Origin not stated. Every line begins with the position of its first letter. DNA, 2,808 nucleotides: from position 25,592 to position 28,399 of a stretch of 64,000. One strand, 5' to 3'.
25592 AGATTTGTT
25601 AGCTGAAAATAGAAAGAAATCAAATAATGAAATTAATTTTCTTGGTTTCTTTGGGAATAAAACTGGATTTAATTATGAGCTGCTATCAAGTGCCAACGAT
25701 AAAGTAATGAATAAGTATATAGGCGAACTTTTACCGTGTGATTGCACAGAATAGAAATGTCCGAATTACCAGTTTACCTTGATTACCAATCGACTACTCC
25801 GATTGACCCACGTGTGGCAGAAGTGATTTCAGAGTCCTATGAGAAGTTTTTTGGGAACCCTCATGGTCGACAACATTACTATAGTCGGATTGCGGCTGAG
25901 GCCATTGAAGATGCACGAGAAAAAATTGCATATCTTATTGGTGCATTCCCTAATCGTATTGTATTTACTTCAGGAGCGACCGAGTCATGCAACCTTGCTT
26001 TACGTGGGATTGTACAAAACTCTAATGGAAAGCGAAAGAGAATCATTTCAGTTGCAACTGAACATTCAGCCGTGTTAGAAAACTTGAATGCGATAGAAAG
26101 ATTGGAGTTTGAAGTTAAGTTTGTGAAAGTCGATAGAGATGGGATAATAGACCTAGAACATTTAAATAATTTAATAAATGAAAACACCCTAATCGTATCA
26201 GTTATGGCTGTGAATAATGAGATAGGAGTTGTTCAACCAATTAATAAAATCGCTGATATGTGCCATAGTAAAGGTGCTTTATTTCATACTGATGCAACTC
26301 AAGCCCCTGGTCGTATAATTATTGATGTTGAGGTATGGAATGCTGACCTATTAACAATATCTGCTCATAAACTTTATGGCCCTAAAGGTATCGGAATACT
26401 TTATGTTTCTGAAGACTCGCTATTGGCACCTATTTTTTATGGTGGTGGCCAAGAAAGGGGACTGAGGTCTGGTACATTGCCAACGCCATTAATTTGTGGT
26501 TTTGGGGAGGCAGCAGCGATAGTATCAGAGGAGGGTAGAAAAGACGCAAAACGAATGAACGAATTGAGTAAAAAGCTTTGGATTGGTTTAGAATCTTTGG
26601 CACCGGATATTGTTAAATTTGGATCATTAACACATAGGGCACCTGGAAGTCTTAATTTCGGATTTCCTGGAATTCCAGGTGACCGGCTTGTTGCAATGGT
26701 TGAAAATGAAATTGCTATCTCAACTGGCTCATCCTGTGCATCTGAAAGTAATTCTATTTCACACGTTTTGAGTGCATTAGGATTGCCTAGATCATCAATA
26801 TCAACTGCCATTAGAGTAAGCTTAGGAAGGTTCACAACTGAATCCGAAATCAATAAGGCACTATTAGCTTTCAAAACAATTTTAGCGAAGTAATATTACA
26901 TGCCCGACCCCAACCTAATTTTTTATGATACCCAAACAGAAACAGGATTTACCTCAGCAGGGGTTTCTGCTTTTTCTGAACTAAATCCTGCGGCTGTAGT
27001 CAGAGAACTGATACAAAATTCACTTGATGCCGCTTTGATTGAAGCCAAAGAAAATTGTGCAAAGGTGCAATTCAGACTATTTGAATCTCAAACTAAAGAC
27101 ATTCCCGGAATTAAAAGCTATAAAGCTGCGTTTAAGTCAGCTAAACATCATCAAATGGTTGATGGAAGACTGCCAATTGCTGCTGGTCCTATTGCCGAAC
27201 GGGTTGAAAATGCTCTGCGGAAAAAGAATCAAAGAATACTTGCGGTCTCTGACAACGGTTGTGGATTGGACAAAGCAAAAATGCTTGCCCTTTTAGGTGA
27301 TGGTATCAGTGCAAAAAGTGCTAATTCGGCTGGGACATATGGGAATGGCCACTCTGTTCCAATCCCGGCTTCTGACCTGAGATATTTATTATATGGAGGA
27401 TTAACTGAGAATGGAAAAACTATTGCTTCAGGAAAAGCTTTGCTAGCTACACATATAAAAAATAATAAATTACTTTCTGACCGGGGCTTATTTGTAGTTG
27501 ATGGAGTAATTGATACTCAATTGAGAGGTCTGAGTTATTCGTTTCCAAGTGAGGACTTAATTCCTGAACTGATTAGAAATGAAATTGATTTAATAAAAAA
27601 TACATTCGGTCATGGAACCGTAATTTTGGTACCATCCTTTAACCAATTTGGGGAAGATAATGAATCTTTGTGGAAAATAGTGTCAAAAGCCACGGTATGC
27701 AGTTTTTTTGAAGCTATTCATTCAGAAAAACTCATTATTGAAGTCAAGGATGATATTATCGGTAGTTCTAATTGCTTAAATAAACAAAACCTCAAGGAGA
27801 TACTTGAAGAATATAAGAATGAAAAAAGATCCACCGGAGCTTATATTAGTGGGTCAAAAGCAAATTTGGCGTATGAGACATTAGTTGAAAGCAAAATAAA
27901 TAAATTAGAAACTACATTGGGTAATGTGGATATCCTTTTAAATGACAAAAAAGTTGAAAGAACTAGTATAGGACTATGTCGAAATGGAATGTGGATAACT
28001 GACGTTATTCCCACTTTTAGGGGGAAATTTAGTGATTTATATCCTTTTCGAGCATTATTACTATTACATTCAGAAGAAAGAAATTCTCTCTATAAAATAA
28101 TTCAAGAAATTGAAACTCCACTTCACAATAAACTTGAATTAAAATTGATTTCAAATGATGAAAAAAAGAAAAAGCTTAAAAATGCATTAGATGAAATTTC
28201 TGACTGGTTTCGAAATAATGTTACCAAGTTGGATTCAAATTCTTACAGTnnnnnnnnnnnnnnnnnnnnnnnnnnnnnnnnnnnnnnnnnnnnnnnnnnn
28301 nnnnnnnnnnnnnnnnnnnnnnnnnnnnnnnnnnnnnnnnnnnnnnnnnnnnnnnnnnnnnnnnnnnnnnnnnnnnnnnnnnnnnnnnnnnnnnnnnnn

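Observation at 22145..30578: AT-rich accessory island: candidate non-canonical DNA sulfur-modification (phosphorothioation-type) modification/restriction system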

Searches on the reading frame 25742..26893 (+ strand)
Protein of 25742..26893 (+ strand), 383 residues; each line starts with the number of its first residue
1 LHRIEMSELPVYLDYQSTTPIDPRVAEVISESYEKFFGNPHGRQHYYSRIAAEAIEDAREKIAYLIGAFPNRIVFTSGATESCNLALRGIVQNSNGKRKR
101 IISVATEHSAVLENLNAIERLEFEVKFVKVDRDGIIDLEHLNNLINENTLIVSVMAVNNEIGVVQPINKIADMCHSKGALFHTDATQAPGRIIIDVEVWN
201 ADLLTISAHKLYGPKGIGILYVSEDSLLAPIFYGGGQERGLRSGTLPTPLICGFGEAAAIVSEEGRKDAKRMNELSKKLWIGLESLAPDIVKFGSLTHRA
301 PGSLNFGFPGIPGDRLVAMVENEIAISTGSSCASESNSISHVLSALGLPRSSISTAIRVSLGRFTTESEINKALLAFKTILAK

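Call 3: search_protein_families(library=padloc, proteins=[window:25742-26893:+], max_evalue=0.01)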
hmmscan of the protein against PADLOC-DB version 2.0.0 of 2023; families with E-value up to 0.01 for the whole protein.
window:25742-26893:+ (383 aa): 2 families
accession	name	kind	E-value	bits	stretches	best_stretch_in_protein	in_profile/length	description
PDLC02759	SspA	-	9.4e-136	451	1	12-380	1-369/374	SspA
PDLC02657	DndA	-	1.6e-133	443.6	1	11-375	1-366/372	DndA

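Call 4: search_protein_families(library=pfam, proteins=[window:25742-26893:+], max_evalue=0.01)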
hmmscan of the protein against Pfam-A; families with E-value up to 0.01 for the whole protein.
window:25742-26893:+ (383 aa): 4 families
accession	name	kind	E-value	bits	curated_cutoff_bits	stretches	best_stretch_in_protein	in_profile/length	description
PF00266.25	Aminotran_5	-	2e-78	264.4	21.5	1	11-371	1-369/371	Aminotransferase class-V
PF01041.23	DegT_DnrJ_EryC1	-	8.1e-07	29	19.8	1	74-190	43-151/360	DegT/DnrJ/EryC1/StrS aminotransferase family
PF01053.26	Cys_Met_Meta_PP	-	1e-05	24.8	27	1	37-210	37-198/381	Cys/Met metabolism PLP-dependent enzyme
PF01212.27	Beta_elim_lyase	-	0.0046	16.8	27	1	74-186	51-170/288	Beta-eliminating lyase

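Call 5: search_protein_families(library=ncbifam, proteins=[window:25742-26893:+], max_evalue=0.01)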
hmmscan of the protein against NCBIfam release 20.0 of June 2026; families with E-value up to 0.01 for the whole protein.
window:25742-26893:+ (383 aa): 41 families (the best 25 are shown)
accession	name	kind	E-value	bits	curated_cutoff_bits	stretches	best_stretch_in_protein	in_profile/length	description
NF010611.0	PRK14012.1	equivalog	1.1e-120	403.3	548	1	7-375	3-373/406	IscS subfamily cysteine desulfurase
TIGR02006.1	IscS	equivalog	4.8e-119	397.9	643.2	1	9-376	3-370/402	IscS subfamily cysteine desulfurase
TIGR03235.1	DNA_S_dndA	equivalog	1.1e-110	370.3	480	1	12-361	1-353/353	cysteine desulfurase DndA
TIGR03402.1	FeS_nifS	equivalog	1.1e-106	356.8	530.75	1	11-382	1-371/379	cysteine desulfurase NifS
TIGR03403.1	nifS_epsilon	equivalog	2.7e-83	279.9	587.7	1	11-379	1-371/382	NifS family cysteine desulfurase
NF002806.0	PRK02948.1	subfamily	1.2e-72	245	304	1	11-381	2-372/381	IscS subfamily cysteine desulfurase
TIGR01979.1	sufS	subfamily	1e-48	166.2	475.1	1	11-378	20-396/403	SufS family cysteine desulfurase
TIGR01977.1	am_tr_V_EF2568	hypoth_equivalog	5.1e-45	154.1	377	1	11-380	1-376/376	cysteine desulfurase family protein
NF041166.1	f2_encap_cargo1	exception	9.5e-38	130.7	800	1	11-236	247-475/623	family 2A encapsulin nanocompartment cargo protein cysteine desulfurase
TIGR01976.1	am_tr_V_VC1184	hypoth_equivalog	6.6e-33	114.6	352.35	1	11-226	20-235/401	cysteine desulfurase-like protein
NF008126.0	PRK10874.1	equivalog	1.4e-32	113.3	607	1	8-376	18-391/401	cysteine desulfurase CsdA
NF006791.0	PRK09295.1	equivalog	1.3e-29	103.6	661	1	10-236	23-253/406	cysteine desulfurase SufS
TIGR03392.1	FeS_syn_CsdA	equivalog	1.3e-29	103.6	493.6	1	8-378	15-390/398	cysteine desulfurase CsdA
NF040779.1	Sec_lyase_SclA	exception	1.5e-24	86.7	525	1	49-236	39-227/378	selenocysteine lyase SclA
TIGR04343.1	egtE_PLP_lyase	equivalog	1.5e-17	63.5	400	1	50-224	51-217/370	ergothioneine biosynthesis PLP-dependent enzyme EgtE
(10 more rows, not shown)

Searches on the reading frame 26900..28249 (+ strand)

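Call 40: search_protein_families(library=pfam, proteins=[window:26900-28249:+], max_evalue=10)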
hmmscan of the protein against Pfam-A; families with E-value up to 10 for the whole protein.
window:26900-28249:+ (450 aa): 2 families
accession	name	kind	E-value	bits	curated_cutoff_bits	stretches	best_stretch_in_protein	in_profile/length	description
PF02518.31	HATPase_c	-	0.0012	19.7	26.4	1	98-154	27-78/111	Histidine kinase-, DNA gyrase B-, and HSP90-like ATPase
PF13589.12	HATPase_c_3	-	0.0083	16.6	25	1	109-150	31-76/137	Histidine kinase-, DNA gyrase B-, and HSP90-like ATPase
